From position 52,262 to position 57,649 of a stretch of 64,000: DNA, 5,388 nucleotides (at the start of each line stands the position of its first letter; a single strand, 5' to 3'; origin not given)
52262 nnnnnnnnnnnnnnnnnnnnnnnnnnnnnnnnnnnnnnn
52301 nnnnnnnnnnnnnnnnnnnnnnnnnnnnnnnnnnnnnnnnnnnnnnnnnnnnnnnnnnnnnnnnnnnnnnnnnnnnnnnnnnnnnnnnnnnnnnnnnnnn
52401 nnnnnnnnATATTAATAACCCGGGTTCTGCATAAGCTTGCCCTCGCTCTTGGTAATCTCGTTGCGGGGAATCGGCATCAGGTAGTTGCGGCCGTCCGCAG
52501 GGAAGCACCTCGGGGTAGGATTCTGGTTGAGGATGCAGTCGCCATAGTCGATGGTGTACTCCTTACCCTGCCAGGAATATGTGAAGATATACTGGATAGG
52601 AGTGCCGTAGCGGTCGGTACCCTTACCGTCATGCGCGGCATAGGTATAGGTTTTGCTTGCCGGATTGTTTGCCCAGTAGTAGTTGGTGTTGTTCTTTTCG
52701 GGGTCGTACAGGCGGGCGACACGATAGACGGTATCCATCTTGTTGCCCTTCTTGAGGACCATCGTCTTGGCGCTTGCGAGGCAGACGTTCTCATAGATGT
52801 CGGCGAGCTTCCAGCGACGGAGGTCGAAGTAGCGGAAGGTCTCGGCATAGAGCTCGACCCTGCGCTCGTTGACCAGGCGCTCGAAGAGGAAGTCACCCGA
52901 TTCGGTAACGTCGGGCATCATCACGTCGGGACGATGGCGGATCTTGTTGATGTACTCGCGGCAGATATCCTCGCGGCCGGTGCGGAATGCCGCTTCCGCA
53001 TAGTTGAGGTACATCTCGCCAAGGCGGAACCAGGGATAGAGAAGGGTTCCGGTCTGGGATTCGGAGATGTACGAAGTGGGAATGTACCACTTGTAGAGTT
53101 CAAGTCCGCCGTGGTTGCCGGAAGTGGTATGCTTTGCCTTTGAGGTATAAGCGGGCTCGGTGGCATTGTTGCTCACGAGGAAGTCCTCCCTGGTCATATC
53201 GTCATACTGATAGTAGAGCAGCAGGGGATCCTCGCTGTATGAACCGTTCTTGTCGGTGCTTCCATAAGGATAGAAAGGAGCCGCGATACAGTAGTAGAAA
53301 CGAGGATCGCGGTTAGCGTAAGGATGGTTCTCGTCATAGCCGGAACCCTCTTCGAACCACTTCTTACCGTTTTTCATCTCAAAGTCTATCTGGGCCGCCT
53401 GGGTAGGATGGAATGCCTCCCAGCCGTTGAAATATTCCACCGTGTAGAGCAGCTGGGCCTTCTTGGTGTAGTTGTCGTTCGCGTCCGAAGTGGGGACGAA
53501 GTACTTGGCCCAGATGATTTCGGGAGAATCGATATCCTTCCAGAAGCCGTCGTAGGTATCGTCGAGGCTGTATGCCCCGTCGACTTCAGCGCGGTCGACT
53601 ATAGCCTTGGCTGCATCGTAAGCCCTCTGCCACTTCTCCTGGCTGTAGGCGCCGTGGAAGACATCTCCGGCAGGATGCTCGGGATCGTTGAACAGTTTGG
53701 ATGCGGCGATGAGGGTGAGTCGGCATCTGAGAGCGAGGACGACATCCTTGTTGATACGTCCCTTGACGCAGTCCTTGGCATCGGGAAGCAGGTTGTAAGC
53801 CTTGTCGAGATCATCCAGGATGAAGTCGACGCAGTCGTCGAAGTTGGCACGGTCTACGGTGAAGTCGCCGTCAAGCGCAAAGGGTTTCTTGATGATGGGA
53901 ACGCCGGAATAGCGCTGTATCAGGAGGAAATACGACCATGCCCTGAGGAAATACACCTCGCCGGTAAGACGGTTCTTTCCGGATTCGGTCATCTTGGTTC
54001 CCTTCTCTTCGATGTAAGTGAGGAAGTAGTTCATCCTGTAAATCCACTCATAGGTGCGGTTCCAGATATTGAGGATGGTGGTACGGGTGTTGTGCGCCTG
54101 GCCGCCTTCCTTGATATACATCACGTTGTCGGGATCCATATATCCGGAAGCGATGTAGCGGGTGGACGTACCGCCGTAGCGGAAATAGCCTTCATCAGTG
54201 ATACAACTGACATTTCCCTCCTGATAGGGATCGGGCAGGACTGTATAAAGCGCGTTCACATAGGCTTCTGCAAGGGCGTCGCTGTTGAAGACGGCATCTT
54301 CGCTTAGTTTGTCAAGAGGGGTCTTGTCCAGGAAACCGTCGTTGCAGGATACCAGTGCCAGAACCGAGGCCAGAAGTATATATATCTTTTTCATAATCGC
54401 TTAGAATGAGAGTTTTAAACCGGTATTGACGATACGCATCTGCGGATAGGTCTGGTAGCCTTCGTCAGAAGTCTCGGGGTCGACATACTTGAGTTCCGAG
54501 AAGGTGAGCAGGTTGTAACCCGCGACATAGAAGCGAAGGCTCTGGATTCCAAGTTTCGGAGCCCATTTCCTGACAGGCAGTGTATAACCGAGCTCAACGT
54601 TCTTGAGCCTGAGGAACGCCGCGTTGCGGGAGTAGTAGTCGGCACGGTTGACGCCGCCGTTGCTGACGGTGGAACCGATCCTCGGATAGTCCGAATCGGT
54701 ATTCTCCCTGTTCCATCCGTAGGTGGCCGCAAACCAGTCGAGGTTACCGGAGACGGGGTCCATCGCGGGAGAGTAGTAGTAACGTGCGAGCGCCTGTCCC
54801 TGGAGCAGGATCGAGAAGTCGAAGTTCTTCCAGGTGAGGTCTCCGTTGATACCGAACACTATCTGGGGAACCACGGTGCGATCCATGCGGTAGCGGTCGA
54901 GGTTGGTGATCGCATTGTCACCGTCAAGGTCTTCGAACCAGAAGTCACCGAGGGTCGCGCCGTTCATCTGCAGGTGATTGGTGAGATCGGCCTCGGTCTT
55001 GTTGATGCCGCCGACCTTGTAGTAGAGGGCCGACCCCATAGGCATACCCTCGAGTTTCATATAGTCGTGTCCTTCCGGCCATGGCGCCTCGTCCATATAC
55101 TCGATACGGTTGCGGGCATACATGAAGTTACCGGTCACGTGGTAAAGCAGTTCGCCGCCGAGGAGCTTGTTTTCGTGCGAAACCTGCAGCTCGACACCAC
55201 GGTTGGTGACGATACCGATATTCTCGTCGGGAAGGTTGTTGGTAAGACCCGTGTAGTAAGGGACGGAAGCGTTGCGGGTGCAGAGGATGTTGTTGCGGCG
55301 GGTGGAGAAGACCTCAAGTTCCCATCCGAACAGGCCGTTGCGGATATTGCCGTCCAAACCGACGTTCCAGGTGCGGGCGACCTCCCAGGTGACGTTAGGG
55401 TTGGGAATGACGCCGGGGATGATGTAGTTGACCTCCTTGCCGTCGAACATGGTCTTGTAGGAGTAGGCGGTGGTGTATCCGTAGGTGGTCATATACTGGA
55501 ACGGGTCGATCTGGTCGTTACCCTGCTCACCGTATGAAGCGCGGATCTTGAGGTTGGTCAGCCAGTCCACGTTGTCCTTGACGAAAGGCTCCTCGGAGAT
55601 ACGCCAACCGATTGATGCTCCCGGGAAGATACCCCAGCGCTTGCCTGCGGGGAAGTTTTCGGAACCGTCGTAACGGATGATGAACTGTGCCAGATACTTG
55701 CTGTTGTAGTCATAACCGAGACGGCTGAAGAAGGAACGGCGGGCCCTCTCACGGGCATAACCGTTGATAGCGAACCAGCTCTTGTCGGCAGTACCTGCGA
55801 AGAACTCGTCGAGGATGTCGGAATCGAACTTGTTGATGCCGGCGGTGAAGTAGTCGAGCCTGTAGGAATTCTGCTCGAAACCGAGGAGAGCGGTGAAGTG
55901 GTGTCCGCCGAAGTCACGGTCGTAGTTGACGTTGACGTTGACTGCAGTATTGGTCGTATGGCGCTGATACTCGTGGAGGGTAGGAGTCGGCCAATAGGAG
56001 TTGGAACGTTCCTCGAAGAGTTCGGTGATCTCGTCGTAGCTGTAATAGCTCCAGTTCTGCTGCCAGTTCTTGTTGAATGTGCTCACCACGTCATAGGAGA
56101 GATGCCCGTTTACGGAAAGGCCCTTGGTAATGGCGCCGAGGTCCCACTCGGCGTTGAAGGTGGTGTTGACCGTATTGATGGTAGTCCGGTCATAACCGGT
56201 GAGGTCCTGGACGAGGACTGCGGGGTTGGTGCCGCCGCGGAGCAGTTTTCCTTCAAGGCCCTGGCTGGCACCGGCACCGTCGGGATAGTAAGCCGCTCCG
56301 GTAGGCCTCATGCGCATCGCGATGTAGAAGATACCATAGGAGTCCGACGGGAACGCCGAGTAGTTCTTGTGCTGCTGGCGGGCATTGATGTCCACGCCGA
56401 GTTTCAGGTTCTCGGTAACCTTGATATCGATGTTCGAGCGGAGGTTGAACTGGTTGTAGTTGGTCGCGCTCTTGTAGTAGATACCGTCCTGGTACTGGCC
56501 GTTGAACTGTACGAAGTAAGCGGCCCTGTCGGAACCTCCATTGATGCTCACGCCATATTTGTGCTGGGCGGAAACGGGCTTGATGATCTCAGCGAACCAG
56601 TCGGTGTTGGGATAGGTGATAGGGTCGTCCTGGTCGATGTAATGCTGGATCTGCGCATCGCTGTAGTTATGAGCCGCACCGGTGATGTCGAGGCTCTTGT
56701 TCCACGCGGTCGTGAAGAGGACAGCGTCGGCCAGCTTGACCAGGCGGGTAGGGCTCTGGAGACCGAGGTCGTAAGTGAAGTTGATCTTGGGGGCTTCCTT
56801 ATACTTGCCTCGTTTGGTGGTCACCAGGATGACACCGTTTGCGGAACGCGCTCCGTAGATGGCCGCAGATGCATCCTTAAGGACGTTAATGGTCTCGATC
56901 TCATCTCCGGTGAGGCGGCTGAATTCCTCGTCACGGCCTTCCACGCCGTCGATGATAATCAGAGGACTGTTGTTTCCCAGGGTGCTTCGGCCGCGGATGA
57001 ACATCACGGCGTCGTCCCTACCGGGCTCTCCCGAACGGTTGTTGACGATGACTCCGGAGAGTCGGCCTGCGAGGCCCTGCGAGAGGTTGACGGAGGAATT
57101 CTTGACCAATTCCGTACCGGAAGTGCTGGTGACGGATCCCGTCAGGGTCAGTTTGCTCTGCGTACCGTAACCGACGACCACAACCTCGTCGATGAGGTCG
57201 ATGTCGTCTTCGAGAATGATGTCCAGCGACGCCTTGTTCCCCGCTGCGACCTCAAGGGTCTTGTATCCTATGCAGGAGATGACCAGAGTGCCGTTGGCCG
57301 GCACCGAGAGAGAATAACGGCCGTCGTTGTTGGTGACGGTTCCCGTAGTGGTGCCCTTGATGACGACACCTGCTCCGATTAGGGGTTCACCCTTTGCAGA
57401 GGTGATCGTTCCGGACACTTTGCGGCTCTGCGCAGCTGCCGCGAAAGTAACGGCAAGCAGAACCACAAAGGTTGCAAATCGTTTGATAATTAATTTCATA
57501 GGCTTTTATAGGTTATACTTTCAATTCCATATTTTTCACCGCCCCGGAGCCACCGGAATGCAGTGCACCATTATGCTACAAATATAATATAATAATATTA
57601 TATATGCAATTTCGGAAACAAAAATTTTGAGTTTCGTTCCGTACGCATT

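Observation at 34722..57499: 23-kb SusC/SusD operon apparently wired for MurNAc/peptidoglycan rather than a dietary or host glycan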

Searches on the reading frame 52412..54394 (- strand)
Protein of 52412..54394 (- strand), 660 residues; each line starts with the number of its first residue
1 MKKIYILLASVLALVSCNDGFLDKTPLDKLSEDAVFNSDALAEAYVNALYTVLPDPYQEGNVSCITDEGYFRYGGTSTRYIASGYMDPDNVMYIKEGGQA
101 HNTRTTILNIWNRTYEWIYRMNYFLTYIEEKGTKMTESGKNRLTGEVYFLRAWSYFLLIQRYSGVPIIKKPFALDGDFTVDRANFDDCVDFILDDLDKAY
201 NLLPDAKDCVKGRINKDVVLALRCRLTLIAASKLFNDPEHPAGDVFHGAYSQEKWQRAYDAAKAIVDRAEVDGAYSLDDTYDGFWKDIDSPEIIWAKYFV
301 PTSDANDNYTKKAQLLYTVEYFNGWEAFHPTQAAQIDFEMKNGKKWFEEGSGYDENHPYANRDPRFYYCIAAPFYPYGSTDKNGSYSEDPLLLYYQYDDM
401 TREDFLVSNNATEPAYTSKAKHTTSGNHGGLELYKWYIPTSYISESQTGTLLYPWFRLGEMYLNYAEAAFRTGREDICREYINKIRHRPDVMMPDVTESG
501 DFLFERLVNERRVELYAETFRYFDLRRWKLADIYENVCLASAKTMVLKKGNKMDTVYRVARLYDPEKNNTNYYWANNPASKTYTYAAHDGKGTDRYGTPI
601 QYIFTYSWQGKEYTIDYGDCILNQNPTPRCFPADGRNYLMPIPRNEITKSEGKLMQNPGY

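Call 3: search_protein_families(library=pfam, proteins=[window:52412-54394:-], max_evalue=0.01)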
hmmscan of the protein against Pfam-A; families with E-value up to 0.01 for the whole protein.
window:52412-54394:- (660 aa): 2 families
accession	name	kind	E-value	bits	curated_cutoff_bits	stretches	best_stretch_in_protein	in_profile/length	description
PF07980.17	SusD_RagB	-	1.4e-46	160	23.1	1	291-660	1-297/297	SusD family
PF14322.12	SusD-like_3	-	9.1e-27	95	27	1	21-228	2-191/191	Starch-binding associating with outer membrane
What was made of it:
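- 52412..54394 (-): SusD-family surface lipoprotein (660 aa). PF07980 1.4e-46 and PF14322 9e-27 (call 3).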

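Call 5: search_protein_families(library=ncbifam, proteins=[window:52412-54394:-], max_evalue=0.01)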
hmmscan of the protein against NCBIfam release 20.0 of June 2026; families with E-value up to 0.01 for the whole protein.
window:52412-54394:- (660 aa): 1 family
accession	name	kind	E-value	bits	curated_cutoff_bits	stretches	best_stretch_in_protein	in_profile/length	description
NF033071.0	SusD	exception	5e-14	51.4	725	2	450-530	436-512/558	starch-binding outer membrane lipoprotein SusD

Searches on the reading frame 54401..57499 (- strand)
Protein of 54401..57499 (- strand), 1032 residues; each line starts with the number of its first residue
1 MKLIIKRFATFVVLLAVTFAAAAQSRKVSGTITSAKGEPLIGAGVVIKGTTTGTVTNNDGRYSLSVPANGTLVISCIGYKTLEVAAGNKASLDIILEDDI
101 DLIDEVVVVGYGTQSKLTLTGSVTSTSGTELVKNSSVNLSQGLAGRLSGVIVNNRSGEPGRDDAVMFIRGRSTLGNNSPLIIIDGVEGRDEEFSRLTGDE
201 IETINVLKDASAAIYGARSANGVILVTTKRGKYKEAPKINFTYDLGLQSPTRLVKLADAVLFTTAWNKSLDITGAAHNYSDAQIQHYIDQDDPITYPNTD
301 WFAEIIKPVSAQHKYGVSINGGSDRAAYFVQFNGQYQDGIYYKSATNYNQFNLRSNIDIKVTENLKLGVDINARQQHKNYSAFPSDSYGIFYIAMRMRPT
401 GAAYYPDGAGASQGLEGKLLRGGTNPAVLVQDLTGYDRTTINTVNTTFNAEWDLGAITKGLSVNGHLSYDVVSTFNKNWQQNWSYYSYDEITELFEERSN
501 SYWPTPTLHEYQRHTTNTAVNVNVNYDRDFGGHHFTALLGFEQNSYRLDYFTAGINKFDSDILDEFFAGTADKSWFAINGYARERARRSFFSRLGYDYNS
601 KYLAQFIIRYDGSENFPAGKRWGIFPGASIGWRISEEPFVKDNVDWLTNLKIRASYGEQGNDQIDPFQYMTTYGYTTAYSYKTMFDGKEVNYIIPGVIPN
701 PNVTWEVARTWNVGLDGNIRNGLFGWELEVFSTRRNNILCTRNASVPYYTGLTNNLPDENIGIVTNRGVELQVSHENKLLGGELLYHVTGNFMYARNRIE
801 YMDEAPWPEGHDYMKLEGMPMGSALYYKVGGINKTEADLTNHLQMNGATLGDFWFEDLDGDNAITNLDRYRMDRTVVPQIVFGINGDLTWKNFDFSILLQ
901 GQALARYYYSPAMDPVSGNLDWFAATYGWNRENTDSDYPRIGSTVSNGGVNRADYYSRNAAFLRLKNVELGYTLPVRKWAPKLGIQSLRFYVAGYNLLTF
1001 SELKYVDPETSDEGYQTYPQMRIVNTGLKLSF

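Call 3: search_protein_families(library=pfam, proteins=[window:54401-57499:-], max_evalue=0.01)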
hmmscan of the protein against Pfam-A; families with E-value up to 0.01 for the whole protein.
window:54401-57499:- (1032 aa): 3 families
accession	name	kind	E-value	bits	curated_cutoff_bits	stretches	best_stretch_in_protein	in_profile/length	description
PF13715.12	CarbopepD_reg_2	-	4.4e-19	68.7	32.2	1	28-108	1-88/88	CarboxypepD_reg-like domain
PF07715.20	Plug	-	4.5e-14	53.3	23.9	1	117-223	3-107/107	TonB-dependent Receptor Plug Domain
PF13620.12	CarboxypepD_reg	-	1.8e-11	44.7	32.3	1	28-96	2-81/82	Carboxypeptidase regulatory-like domain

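Call 5: search_protein_families(library=ncbifam, proteins=[window:54401-57499:-], max_evalue=0.01)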
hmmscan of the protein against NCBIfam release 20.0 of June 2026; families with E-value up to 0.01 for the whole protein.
window:54401-57499:- (1032 aa): 3 families
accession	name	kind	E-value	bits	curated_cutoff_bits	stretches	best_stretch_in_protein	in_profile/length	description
TIGR04056.1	OMP_RagA_SusC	subfamily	2.2e-265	883.6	368.25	1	26-1032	1-981/981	SusC/RagA family TonB-linked outer membrane protein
TIGR04057.1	SusC_RagA_signa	signature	1.2e-15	57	46.2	1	200-229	1-31/31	SusC/RagA subfamily TonB-dependent outer membrane receptor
NF049945.1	TonB_dep_FCYXU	equivalog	0.00052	18.7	825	0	192-242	130-180/697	TonB-dependent receptor, FCYXU motif-type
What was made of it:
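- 54401..57499 (-): SusC/RagA TonB-dependent outer-membrane transporter (1032 aa), first gene of the locus. TIGR04056 883.6 bits; CarbopepD_reg_2 and Plug domains (calls 3, 5).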
